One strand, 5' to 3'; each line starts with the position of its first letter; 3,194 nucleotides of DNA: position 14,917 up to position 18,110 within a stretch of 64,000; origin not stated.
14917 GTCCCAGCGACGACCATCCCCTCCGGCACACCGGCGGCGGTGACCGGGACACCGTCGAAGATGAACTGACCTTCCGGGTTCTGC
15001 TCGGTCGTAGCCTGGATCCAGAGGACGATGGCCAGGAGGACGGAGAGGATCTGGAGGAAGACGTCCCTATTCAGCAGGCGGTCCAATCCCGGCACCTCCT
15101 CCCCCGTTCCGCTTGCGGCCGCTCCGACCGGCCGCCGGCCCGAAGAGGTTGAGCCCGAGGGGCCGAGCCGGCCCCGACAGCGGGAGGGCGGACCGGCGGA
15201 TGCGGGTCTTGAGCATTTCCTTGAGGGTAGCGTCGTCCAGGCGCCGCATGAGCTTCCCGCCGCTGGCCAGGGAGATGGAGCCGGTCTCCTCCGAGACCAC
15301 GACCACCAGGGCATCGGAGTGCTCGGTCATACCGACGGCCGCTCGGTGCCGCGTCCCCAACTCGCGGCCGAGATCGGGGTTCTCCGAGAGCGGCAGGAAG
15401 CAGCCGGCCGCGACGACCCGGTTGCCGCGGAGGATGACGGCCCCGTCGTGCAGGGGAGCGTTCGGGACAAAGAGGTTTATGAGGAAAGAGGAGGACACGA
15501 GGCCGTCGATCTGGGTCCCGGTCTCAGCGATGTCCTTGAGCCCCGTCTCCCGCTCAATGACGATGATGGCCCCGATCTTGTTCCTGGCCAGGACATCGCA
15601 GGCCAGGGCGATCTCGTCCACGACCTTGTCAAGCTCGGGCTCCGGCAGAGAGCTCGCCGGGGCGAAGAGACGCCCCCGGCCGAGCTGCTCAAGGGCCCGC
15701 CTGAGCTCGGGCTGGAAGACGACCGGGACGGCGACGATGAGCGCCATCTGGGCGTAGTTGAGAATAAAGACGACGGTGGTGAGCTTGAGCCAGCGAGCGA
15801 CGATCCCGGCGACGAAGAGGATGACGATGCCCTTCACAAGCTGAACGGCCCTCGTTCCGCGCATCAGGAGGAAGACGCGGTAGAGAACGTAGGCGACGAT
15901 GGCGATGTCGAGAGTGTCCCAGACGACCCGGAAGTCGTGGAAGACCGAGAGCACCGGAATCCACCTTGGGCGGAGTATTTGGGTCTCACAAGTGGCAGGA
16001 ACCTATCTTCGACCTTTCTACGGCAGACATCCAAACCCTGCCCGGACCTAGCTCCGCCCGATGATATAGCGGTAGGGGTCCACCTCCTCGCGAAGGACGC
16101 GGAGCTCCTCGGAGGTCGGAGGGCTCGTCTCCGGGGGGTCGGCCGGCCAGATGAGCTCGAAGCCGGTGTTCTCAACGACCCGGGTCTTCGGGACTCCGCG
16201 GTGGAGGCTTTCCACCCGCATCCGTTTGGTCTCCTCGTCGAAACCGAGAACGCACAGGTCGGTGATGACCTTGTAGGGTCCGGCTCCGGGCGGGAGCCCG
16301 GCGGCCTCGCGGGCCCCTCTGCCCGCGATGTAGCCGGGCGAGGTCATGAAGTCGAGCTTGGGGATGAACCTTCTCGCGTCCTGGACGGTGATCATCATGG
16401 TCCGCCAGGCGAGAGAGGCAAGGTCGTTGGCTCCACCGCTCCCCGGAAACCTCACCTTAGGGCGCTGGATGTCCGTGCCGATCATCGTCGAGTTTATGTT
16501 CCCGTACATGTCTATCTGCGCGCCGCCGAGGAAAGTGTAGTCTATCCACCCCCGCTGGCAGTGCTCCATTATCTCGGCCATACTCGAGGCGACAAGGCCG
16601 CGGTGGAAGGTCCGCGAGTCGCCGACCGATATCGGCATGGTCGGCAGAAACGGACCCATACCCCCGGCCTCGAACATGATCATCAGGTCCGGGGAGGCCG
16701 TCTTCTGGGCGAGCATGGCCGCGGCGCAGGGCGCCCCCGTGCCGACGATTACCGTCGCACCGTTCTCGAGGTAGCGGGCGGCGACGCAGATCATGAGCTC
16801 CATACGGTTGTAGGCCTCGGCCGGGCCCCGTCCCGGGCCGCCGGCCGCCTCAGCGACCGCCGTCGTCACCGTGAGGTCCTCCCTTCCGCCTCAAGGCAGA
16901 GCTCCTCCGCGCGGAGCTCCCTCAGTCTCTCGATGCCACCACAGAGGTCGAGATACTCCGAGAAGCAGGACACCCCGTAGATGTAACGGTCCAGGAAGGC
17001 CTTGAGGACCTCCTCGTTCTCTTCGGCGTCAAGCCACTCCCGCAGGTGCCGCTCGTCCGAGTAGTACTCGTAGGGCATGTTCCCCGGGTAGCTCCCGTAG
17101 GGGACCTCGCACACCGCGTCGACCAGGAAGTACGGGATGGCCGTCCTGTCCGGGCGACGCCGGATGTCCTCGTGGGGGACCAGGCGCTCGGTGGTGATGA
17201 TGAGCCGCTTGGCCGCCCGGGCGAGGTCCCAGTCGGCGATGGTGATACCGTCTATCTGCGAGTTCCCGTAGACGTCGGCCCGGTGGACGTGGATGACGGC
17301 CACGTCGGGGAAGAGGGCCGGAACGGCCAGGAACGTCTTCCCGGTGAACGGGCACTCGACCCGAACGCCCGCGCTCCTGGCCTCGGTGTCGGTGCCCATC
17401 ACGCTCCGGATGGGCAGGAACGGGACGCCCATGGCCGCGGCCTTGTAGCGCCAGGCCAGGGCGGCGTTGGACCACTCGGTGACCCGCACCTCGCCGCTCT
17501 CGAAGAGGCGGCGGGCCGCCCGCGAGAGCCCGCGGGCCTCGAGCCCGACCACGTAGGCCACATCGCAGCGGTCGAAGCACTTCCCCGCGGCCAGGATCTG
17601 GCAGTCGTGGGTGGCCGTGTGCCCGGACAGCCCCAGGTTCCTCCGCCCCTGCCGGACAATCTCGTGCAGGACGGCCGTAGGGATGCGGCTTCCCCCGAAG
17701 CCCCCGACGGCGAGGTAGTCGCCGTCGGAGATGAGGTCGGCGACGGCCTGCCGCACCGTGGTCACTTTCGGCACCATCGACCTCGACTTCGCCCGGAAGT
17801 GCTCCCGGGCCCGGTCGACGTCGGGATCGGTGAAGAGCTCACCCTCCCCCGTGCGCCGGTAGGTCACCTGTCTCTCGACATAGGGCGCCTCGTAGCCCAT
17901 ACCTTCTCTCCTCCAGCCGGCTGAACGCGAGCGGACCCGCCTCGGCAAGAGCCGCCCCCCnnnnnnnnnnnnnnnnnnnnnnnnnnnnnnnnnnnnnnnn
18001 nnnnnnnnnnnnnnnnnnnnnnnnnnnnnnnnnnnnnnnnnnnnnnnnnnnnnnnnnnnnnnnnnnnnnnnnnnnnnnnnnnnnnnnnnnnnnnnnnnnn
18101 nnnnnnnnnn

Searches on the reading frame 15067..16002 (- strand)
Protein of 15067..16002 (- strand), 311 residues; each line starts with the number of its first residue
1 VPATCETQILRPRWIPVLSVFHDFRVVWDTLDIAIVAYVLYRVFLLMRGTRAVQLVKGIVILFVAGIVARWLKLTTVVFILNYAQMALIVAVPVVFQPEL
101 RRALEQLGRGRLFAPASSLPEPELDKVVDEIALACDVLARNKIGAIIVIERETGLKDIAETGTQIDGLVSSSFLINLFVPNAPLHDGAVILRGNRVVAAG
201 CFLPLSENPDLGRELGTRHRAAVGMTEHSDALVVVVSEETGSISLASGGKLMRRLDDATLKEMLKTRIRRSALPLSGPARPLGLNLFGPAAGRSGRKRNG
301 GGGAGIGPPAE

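Call 54: search_protein_families(library=pfam, proteins=[window:15067-16002:-], max_evalue=0.0001)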
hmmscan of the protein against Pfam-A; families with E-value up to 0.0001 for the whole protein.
window:15067-16002:- (311 aa): 2 families
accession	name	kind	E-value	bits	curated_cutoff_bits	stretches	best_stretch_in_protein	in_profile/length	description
PF02457.21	DAC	-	3e-45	153.1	27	1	134-251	3-119/119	DisA bacterial checkpoint controller nucleotide-binding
PF19293.4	CdaA_N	-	2.9e-06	27.8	23.8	1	27-99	7-80/81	CdaA N-terminal transmembrane domain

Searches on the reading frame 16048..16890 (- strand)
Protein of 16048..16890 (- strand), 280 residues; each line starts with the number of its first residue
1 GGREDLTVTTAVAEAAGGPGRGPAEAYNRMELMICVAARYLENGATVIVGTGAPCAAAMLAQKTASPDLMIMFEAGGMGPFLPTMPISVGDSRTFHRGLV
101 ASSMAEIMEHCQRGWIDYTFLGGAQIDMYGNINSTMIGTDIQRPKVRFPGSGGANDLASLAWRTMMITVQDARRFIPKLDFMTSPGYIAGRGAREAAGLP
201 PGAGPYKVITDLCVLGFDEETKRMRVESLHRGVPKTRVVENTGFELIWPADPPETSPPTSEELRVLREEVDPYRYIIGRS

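Call 54: search_protein_families(library=pfam, proteins=[window:16048-16890:-], max_evalue=0.0001)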
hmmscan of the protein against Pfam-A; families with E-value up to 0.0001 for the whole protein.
window:16048-16890:- (280 aa): 1 family
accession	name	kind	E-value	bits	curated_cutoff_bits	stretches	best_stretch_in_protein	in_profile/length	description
PF01144.29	CoA_trans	-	1.7e-28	100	23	1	36-241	6-217/217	Coenzyme A transferase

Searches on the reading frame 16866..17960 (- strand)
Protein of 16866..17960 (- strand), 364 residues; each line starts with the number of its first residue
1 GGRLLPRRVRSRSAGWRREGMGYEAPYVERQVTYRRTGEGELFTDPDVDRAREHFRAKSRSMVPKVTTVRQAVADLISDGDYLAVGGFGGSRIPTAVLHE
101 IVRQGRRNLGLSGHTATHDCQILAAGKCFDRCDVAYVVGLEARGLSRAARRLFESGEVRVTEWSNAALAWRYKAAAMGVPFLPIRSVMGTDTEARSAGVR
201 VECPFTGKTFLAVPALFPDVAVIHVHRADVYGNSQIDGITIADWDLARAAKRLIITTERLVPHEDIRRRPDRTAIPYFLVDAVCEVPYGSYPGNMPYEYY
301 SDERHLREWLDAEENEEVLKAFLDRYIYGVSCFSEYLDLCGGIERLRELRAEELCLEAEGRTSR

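Call 54: search_protein_families(library=pfam, proteins=[window:16866-17960:-], max_evalue=0.0001)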
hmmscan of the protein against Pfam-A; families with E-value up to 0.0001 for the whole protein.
window:16866-17960:- (364 aa): 1 family
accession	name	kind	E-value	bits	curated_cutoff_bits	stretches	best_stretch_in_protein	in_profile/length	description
PF01144.29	CoA_trans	-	5.4e-33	114.6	23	1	67-285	2-216/217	Coenzyme A transferase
